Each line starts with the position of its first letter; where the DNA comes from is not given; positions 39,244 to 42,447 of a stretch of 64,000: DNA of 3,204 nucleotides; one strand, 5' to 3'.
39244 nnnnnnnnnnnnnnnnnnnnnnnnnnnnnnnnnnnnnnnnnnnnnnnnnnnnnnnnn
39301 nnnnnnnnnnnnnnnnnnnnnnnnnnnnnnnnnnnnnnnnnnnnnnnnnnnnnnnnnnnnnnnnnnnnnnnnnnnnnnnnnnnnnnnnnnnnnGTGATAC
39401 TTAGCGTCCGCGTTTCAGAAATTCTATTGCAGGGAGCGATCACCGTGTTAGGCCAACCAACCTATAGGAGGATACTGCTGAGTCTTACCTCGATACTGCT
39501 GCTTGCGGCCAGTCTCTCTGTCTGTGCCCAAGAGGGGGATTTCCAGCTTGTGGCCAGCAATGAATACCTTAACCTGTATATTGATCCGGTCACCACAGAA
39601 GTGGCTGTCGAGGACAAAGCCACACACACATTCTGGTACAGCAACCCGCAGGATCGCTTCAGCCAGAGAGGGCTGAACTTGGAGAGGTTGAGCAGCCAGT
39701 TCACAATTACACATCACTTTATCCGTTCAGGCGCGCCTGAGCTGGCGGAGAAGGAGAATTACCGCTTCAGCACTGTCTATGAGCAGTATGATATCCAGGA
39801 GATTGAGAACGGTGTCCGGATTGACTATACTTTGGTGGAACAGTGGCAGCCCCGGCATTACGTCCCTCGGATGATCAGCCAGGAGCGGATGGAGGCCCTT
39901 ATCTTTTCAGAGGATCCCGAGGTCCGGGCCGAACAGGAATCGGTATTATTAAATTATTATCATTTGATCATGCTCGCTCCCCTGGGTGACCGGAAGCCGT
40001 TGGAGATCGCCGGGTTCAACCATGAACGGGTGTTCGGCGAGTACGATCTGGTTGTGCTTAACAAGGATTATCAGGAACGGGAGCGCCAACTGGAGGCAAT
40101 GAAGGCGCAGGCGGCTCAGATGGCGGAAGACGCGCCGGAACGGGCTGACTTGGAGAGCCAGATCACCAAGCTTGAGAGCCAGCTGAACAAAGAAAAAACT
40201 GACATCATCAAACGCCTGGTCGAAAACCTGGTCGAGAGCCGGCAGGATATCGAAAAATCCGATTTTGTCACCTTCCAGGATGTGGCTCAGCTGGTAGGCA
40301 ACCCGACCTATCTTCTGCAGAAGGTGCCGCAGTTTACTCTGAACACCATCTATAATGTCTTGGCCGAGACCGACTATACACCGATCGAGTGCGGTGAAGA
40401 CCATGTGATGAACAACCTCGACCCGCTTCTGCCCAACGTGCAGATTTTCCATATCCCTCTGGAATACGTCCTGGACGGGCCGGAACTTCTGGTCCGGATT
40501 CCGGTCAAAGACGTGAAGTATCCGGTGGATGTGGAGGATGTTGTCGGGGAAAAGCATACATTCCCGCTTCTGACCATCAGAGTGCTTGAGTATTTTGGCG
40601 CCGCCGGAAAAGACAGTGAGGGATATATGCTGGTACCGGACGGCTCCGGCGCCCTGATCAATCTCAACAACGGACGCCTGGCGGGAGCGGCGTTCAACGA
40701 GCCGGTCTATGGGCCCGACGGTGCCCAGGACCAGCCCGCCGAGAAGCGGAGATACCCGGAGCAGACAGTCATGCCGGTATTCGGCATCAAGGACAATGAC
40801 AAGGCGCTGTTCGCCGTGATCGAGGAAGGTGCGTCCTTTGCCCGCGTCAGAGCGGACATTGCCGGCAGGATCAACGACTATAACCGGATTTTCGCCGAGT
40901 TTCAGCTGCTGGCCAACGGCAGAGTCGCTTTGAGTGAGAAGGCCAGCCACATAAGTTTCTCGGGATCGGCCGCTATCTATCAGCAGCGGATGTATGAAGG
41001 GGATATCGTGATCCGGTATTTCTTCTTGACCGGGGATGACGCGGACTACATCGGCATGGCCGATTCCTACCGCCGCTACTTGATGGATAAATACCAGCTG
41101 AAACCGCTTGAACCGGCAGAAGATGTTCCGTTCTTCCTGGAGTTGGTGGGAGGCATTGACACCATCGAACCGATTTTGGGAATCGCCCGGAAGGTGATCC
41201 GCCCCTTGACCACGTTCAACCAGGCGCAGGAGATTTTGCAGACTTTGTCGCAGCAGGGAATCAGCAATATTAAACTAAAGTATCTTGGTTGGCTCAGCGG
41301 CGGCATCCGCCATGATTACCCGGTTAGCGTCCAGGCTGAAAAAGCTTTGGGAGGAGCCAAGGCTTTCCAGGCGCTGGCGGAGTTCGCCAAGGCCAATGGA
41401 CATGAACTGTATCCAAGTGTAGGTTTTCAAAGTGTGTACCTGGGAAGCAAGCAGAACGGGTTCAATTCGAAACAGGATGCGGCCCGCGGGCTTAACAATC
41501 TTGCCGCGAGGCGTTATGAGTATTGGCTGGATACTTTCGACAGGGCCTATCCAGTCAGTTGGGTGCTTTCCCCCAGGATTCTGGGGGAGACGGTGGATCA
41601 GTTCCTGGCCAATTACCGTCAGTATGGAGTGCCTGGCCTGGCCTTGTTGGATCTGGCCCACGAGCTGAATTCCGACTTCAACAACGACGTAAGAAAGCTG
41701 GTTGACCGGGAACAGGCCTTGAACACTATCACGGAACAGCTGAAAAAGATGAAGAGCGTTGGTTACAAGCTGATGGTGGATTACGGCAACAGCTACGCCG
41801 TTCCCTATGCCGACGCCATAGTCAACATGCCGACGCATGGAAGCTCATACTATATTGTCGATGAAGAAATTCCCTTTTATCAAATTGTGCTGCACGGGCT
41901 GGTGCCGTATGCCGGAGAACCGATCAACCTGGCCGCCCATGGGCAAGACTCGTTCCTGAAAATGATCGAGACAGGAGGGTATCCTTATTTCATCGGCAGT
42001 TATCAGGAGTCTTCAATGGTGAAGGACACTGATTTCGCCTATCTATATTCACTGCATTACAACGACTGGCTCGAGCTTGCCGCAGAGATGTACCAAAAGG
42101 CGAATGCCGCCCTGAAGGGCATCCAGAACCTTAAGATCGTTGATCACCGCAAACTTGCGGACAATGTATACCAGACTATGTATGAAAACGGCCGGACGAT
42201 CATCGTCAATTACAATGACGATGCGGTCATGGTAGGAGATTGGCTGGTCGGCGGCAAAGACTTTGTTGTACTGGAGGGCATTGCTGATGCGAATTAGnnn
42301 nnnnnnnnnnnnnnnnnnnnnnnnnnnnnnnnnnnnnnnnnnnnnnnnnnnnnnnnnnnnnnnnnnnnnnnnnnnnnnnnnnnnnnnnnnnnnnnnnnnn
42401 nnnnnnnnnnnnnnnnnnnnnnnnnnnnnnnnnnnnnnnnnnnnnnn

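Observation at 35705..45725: ABC sugar importer with duplicated substrate-binding protein genes bracketing two non-canonical accessory genes (NHL-TPR-Yip1 membrane protein and a ~950-aa secreted protein)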

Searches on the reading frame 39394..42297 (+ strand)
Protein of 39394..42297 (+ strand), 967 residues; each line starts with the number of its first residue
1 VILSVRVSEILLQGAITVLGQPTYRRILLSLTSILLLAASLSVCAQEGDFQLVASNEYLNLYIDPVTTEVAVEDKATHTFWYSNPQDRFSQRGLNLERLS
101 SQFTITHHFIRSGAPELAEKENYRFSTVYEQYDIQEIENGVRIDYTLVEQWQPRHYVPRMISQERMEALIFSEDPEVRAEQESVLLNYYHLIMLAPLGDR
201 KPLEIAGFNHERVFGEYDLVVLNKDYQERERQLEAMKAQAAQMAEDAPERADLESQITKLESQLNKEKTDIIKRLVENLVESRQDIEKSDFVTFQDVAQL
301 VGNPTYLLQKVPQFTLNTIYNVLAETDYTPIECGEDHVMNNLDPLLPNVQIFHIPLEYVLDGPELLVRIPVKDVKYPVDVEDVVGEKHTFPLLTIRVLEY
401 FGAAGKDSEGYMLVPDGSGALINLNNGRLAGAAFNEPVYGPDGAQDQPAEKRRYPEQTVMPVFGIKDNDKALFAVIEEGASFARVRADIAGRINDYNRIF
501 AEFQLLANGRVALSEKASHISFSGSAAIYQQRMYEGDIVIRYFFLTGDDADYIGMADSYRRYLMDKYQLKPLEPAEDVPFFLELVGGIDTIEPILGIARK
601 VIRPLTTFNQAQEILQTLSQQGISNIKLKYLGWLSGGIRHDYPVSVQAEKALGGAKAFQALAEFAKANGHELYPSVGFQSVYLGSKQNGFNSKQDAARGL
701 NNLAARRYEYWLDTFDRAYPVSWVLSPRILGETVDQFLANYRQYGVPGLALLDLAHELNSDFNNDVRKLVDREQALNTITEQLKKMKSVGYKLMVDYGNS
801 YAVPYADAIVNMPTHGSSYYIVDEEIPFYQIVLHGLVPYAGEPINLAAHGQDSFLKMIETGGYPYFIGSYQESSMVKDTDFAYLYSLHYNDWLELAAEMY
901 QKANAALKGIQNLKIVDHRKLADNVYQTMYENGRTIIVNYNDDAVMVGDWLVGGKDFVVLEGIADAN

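Call 4: search_protein_families(library=pfam, proteins=[window:39394-42297:+], max_evalue=0.01)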
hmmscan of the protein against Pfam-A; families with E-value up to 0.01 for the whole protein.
window:39394-42297:+ (967 aa): 1 family
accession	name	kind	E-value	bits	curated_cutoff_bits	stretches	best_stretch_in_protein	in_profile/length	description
PF18952.6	DUF5696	-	9.3e-204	678.8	25.6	1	351-957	21-612/612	Family of unknown function (DUF5696)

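Call 6: search_protein_families(library=ncbifam, proteins=[window:39394-42297:+], max_evalue=0.01)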
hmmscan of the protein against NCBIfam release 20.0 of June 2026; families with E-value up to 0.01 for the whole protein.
window:39394-42297:+ (967 aa): 0 families

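Call 10: search_solved_structures(query=window:39394-42297:+, max_evalue=1)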
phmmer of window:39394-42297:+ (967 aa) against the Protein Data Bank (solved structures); distinct sequences matched with E-value up to 1: 2.
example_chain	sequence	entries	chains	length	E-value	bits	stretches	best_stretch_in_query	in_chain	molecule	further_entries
5wzq_A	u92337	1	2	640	0.0053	17.8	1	539-670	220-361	Alpha-N-acetylgalactosaminidase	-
5wzn_A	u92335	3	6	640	0.02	15.9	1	539-669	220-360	Alpha-N-acetylgalactosaminidase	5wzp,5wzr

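Call 12: find_homologous_proteins(query=window:39394-42297:+, max_evalue=0.00001)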
Query window:39394-42297:+ (967 aa): 704 proteins with E <= 0.00001 among 8000 candidates; the best 120 are listed.
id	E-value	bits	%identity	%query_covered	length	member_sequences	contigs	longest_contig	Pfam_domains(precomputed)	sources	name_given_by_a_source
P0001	0.0e+0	2182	100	100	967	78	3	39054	PF18952.7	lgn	-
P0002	0.0e+0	1767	81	98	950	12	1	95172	PF18952.7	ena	-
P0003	0.0e+0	1730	80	96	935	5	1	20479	PF18952.7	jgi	-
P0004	0.0e+0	1730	79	98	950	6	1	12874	PF18952.7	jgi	-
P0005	0.0e+0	1295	60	98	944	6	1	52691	PF18952.7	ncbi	-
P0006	0.0e+0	1249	58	99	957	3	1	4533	PF18952.7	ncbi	-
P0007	0.0e+0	1200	56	98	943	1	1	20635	PF18952.7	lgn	-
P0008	0.0e+0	1138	55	96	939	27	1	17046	PF18952.7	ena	-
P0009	0.0e+0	1127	54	98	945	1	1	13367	PF18952.7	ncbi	-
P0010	0.0e+0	1117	54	96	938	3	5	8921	PF18952.7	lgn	-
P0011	0.0e+0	1115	53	98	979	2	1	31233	PF18952.7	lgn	-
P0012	0.0e+0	1103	54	97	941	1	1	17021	PF18952.7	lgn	-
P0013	0.0e+0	1099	53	97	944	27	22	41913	PF18952.7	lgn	-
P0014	0.0e+0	1096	54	96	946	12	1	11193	PF18952.7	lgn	-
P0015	0.0e+0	1081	53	95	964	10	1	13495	PF18952.7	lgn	-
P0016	0.0e+0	1074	53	97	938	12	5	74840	PF18952.7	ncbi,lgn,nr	ncbi:MAG: DUF5696 domain-containing protein [Bacillota bacterium]|nr:DUF5696 domain-containing prote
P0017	0.0e+0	1074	53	97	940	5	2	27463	PF18952.7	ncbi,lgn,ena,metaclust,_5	metaclust:\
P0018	0.0e+0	1030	51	97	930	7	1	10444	PF18952.7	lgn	-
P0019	5.6e-285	966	49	96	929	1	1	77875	PF18952.7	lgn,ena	-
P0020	4.8e-284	963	47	96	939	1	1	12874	PF18952.7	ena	-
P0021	6.8e-282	956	48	95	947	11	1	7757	PF18952.7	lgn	-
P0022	6.2e-281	953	46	97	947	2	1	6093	PF18952.7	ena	-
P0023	1.6e-259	882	45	97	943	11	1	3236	PF18952.7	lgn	-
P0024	1.8e-257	875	46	98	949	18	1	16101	PF18952.7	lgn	-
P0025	3.5e-219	748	41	94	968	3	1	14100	PF18952.7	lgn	-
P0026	5.4e-215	734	41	96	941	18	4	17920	PF18952.7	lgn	-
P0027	7.4e-213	727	39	96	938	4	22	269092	PF18952.7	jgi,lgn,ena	-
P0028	2.2e-212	726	37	96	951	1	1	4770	PF18952.7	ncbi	ncbi:MAG: DUF5696 domain-containing protein [archaeon]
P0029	4.6e-210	718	37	96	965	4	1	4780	PF18952.7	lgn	-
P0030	9.2e-209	714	39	97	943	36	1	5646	PF18952.7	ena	-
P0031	1.9e-208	713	39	94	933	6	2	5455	PF18952.7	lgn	-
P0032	9.9e-206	704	39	94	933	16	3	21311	PF18952.7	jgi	-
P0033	9.4e-205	700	39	97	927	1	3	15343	PF18952.7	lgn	-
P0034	4.0e-204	698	38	94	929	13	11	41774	PF18952.7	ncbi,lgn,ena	-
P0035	1.4e-202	693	39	97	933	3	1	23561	PF18952.7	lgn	-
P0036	2.2e-202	693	39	93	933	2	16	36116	PF18952.7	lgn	-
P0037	2.1e-201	689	38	95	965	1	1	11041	PF18952.7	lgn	-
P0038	6.4e-201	688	38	94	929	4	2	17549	PF18952.7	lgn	-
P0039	3.3e-200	685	40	97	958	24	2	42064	PF18952.7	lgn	-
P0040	1.4e-199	683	39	95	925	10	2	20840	PF18952.7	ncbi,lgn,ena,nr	ncbi:MAG TPA: DUF5696 domain-containing protein [Bacillota bacterium]|nr:DUF5696 domain-containing p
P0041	9.7e-199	681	38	97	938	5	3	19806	PF18952.7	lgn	-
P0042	1.4e-198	680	38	97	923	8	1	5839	PF18952.7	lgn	-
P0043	1.2e-196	674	38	95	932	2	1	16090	PF18952.7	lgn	-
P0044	3.9e-194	665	38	94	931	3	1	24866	PF18952.7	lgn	-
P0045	4.6e-192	658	38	97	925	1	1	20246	PF18952.7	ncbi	-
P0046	8.3e-191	654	37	97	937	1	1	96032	PF18952.7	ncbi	ncbi:DUF5696 domain-containing protein [Natronospora cellulosivora (SeqCode)]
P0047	1.6e-190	653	37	97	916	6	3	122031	PF18952.7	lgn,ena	-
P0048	6.2e-190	651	38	95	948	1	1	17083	PF18952.7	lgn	-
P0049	8.7e-190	651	37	93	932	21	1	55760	PF18952.7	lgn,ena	-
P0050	4.6e-189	649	38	96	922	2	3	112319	PF18952.7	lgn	-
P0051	2.7e-188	646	37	97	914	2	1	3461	PF18952.7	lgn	-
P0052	2.8e-188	646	37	97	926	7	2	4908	PF18952.7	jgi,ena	-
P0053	6.7e-188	645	37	95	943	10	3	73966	PF18952.7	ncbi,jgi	jgi:hypothetical protein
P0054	2.2e-187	643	38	95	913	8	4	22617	PF18952.7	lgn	-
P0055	1.5e-186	640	36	96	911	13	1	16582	PF18952.7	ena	-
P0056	2.1e-186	640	38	95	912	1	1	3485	PF18952.7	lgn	-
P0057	2.7e-185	636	38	94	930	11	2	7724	PF18952.7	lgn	-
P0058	6.5e-185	635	37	97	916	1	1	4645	PF18952.7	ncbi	-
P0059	1.6e-183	630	38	95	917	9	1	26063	PF18952.7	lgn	-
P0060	1.6e-183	630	37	94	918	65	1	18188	PF18952.7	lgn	-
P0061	1.8e-182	627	36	97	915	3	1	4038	PF18952.7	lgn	-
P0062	8.5e-182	625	37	97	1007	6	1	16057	PF18952.7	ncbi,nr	ncbi:MAG: hypothetical protein GX977_00055 [Firmicutes bacterium]|nr:hypothetical protein [Bacillota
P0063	2.6e-181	623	37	97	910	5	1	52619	PF18952.7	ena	-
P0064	2.6e-181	623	37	94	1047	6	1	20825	PF18952.7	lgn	-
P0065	2.7e-181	623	36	97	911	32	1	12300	PF18952.7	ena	-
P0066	6.0e-181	622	37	97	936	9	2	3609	PF18952.7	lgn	-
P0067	2.8e-180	620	37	95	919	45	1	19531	PF18952.7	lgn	-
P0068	3.3e-180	619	35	95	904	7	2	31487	PF18952.7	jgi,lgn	jgi:hypothetical protein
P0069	5.9e-180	618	36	98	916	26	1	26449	PF18952.7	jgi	-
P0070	5.9e-180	618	36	95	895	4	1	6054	PF18952.7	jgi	-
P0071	6.9e-180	618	36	97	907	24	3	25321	PF18952.7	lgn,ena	-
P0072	1.9e-179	617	36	97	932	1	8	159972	PF18952.7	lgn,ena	-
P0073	2.4e-179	616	36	96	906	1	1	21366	PF18952.7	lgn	-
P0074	2.8e-179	616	37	97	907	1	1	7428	PF18952.7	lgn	-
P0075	6.5e-179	615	36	97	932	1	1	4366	PF18952.7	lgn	-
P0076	8.4e-179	615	36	95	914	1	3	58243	PF18952.7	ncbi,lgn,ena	-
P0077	4.3e-178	612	37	97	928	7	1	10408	PF18952.7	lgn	-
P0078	9.8e-178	611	36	97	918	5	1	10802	PF18952.7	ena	-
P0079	2.5e-177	610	36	97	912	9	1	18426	PF18952.7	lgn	-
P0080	3.0e-177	609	36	97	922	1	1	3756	PF18952.7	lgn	-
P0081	3.8e-177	609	35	96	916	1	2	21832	PF18952.7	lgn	-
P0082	7.4e-177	608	41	68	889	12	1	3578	PF18952.7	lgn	-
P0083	8.2e-177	608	36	94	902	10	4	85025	PF18952.7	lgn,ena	-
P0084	4.0e-176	606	36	93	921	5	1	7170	PF18952.7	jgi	jgi:hypothetical protein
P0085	6.2e-176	605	36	97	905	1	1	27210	PF18952.7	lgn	-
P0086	7.2e-176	605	37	96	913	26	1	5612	PF18952.7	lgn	-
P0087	1.1e-175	604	41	68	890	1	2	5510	PF18952.7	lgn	-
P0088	5.9e-174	599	35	97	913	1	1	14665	PF18952.7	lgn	-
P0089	6.1e-174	599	36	98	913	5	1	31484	PF18952.7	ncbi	-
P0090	7.3e-174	598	35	94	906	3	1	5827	PF18952.7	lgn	-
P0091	9.0e-174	598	35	95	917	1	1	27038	PF18952.7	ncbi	-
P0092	1.3e-173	597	36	95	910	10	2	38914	PF18952.7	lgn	-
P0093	1.1e-172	594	34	98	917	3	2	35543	PF18952.7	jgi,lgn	-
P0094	1.2e-172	594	35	97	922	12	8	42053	PF18952.7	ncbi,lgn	-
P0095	3.6e-172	593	36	94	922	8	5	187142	PF18952.7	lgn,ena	-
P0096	4.4e-171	589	35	96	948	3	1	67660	PF18952.7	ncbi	-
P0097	6.9e-171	588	36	96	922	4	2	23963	PF18952.7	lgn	-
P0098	1.7e-170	587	36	96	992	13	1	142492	PF18952.7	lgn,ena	-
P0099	2.6e-170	586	36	97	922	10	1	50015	PF18952.7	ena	-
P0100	3.9e-170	586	36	95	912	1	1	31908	PF18952.7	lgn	-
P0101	1.2e-169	584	35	97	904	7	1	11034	PF18952.7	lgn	-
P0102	3.5e-169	583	36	95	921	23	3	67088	PF18952.7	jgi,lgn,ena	-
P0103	3.9e-169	583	37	93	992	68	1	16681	PF18952.7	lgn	-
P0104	1.1e-168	581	41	74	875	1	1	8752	PF18952.7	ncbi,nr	ncbi:MAG: hypothetical protein GX085_06335 [Firmicutes bacterium]|nr:hypothetical protein [Bacillota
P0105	1.7e-168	580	41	68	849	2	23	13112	PF18952.7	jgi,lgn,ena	-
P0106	2.5e-168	580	40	71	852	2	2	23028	PF18952.7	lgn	-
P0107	3.3e-168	580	36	95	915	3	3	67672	PF18952.7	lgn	-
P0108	8.8e-168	578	38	78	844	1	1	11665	PF18952.7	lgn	-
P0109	1.3e-167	578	34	97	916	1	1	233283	PF18952.7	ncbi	ncbi:DUF5696 domain-containing protein [Natronospora cellulosivora (SeqCode)]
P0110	4.8e-167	576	37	96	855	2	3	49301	PF18952.7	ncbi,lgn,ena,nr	ncbi:MAG TPA: hypothetical protein GXX37_10385 [Clostridiaceae bacterium]|nr:hypothetical protein [C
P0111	9.4e-167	575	40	74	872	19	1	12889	PF18952.7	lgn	-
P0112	8.4e-166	572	36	97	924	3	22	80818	PF18952.7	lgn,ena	-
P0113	4.5e-165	569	41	67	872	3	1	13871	PF18952.7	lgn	-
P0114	3.6e-164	566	34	97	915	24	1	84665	PF18952.7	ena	-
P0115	4.4e-163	563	42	67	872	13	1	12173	PF18952.7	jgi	-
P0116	6.7e-163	562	40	68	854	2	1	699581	PF18952.7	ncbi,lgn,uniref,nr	ncbi:DUF5696 domain-containing protein [Paenibacillus sp. VCA1]|uniref:DUF5696 domain-containing pro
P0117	8.9e-163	562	34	97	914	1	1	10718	PF18952.7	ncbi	ncbi:MAG: DUF5696 domain-containing protein [Halanaerobiales bacterium]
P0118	2.3e-162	560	33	97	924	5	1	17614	PF18952.7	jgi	jgi:hypothetical protein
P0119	4.1e-162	559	42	67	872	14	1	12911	PF18952.7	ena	-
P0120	4.8e-162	559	34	97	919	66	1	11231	PF18952.7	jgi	jgi:hypothetical protein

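Call 16: find_related_loci(query=A1, collection=genome_contigs, flank=10000)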
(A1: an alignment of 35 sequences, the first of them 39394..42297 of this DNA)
Query A1 (967 aa) in genome_contigs; peptide patterns used: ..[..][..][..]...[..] (x = any residue, [..] = any of these).
597 stretches matched a pattern (row limit reached: there are more); 559 encode a relative of the query (tblastn E <= 1e-3); the best 80 are kept; 80 distinct loci.
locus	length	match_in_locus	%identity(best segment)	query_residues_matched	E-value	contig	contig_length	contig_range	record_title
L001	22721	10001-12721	53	48-965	0e+0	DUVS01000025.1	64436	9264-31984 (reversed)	MAG TPA_asm: Bacillota bacterium isolate AS08sgBPME_46 167606_AS08, whole genome shotgun sequence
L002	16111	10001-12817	53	12-962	0e+0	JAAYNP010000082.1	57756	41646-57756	MAG: Bacillota bacterium isolate AS21ysBPME_219 151101_AS21, whole genome shotgun sequence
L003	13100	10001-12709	41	27-954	0e+0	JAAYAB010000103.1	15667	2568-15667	MAG: Bacillota bacterium isolate AS02xzSISU_7 9237_AS02, whole genome shotgun sequence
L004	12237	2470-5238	37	28-961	0e+0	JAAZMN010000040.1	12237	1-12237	MAG: Bacillota bacterium isolate AS23ysBPME_69 32312_AS23, whole genome shotgun sequence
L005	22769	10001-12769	40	27-961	0e+0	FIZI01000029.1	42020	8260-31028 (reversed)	uncultured Clostridia bacterium genome assembly, contig: 2643, whole genome shotgun sequence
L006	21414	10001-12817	37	13-961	0e+0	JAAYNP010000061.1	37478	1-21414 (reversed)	MAG: Bacillota bacterium isolate AS21ysBPME_219 116176_AS21, whole genome shotgun sequence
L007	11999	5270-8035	36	18-941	0e+0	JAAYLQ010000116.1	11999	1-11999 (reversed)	MAG: Bacillota bacterium isolate AS15tlH2ME_94 57055_AS15, whole genome shotgun sequence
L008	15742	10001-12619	36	31-941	2e-178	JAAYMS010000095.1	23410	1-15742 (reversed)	MAG: Bacillota bacterium isolate AS20ysBPTH_44 39597_AS20, whole genome shotgun sequence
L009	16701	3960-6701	35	28-962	2e-177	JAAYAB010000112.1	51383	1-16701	MAG: Bacillota bacterium isolate AS02xzSISU_7 10122_AS02, whole genome shotgun sequence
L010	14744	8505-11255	35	14-960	9e-176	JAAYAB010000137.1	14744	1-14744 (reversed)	MAG: Bacillota bacterium isolate AS02xzSISU_7 14327_AS02, whole genome shotgun sequence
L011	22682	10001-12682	34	34-962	2e-174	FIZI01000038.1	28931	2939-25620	uncultured Clostridia bacterium genome assembly, contig: 4299, whole genome shotgun sequence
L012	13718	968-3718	35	14-962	2e-173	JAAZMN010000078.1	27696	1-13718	MAG: Bacillota bacterium isolate AS23ysBPME_69 59061_AS23, whole genome shotgun sequence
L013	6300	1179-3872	35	27-961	2e-175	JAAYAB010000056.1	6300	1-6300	MAG: Bacillota bacterium isolate AS02xzSISU_7 5331_AS02, whole genome shotgun sequence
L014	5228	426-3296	35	11-962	3e-175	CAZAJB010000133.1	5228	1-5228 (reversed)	MAG TPA_asm: uncultured Clostridiaceae bacterium isolate binchicken_co173_12 genome assembly, contig: NODE_51704_length_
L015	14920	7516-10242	35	27-961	7e-169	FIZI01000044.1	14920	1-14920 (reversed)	uncultured Clostridia bacterium genome assembly, contig: 5047, whole genome shotgun sequence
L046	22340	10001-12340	38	50-959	3e-138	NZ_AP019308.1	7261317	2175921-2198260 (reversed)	Paenibacillus baekrokdamisoli strain KCTC 33723 chromosome, complete genome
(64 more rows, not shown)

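Call 26: search_protein_families(library=pfam, proteins=[L046:3-845:+, L046:1288-2727:+, L046:2799-5774:+, L046:5785-6765:+, L046:6771-7643:+, L046:7659-9716:+, L046:14257-15273:+, L046:15794-16348:+, L046:16945-18666:-, L046:18666-20342:-], max_evalue=0.001)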
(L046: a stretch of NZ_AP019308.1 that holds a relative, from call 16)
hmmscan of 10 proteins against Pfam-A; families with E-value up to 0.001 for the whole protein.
L046:3-845:+ (280 aa): 3 families
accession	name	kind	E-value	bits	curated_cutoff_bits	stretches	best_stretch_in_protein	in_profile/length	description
PF13377.12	Peripla_BP_3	-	8.1e-30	104.5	26.5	1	102-268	2-166/167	Periplasmic binding protein-like domain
PF00532.27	Peripla_BP_1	-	5.6e-09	36.3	22.2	1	43-265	54-279/281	Periplasmic binding proteins and sugar binding domain of LacI family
PF13407.12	Peripla_BP_4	-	1.6e-06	28.3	35.1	1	9-190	17-196/258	Periplasmic binding protein domain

L046:1288-2727:+ (479 aa): 1 family
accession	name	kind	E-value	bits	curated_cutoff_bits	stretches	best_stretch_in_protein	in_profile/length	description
PF13416.11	SBP_bac_8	-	1.6e-15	58.1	27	1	104-387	1-236/279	Bacterial extracellular solute-binding protein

L046:2799-5774:+ (991 aa): 2 families
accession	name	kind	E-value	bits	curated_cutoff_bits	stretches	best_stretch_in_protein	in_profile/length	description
PF01547.30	SBP_bac_1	-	5.9e-22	79.5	26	1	593-888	9-306/307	Bacterial extracellular solute-binding protein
PF13416.11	SBP_bac_8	-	1.3e-20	74.8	27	1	600-898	4-259/279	Bacterial extracellular solute-binding protein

L046:5785-6765:+ (326 aa): 1 family
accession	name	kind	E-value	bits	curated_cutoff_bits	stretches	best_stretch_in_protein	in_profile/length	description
PF00528.27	BPD_transp_1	-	9.1e-07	29.2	26.4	1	133-316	20-174/184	Binding-protein-dependent transport system inner membrane component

L046:6771-7643:+ (290 aa): 1 family
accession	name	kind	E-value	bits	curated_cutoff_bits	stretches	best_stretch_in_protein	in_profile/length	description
PF00528.27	BPD_transp_1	-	2.8e-09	37.4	26.4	1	105-274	7-174/184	Binding-protein-dependent transport system inner membrane component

L046:7659-9716:+ (685 aa): 5 families
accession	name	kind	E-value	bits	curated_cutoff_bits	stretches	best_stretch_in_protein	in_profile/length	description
PF04893.22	Yip1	-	1.4e-14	54.7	28.6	1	490-659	2-171/173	Yip1 domain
PF01436.27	NHL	-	1.1e-11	44.6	20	0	62-85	3-26/28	NHL repeat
PF08450.18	SGL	-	3.3e-05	24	26.3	1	72-149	146-223/246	SMP-30/Gluconolactonase/LRE-like region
PF17170.10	DUF5128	-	0.0003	20.5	22.9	0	72-150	8-83/321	6-bladed beta-propeller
PF25021.1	TEN_NHL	-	0.00041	19.9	27.1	0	60-87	329-356/357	Teneurin NHL domain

L046:14257-15273:+ (338 aa): 1 family
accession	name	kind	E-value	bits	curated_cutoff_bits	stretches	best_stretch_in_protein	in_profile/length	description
PF00728.28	Glyco_hydro_20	-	1.3e-08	35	22.3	1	54-228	70-228/348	Glycosyl hydrolase family 20, catalytic domain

L046:15794-16348:+ (184 aa): 2 families
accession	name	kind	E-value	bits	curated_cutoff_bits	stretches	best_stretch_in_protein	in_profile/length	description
PF13508.13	Acetyltransf_7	-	1.4e-05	25.9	27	1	68-163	3-83/84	Acetyltransferase (GNAT) domain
PF00583.31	Acetyltransf_1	-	0.00037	21.2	20.7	1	66-162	31-116/116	Acetyltransferase (GNAT) family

L046:16945-18666:- (573 aa): 2 families
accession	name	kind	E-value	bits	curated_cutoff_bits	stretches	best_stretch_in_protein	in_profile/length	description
PF00015.26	MCPsignal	-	1.4e-39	136.2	34.6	1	342-524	4-172/172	Methyl-accepting chemotaxis protein (MCP) signalling domain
PF00672.30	HAMP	-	9e-14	52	25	1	211-262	1-52/53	HAMP domain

L046:18666-20342:- (558 aa): 1 family
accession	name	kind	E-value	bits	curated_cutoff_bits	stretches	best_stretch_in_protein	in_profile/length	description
PF00282.25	Pyridoxal_deC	-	4.6e-25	88.6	27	1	71-441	13-366/375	Pyridoxal-dependent decarboxylase conserved domain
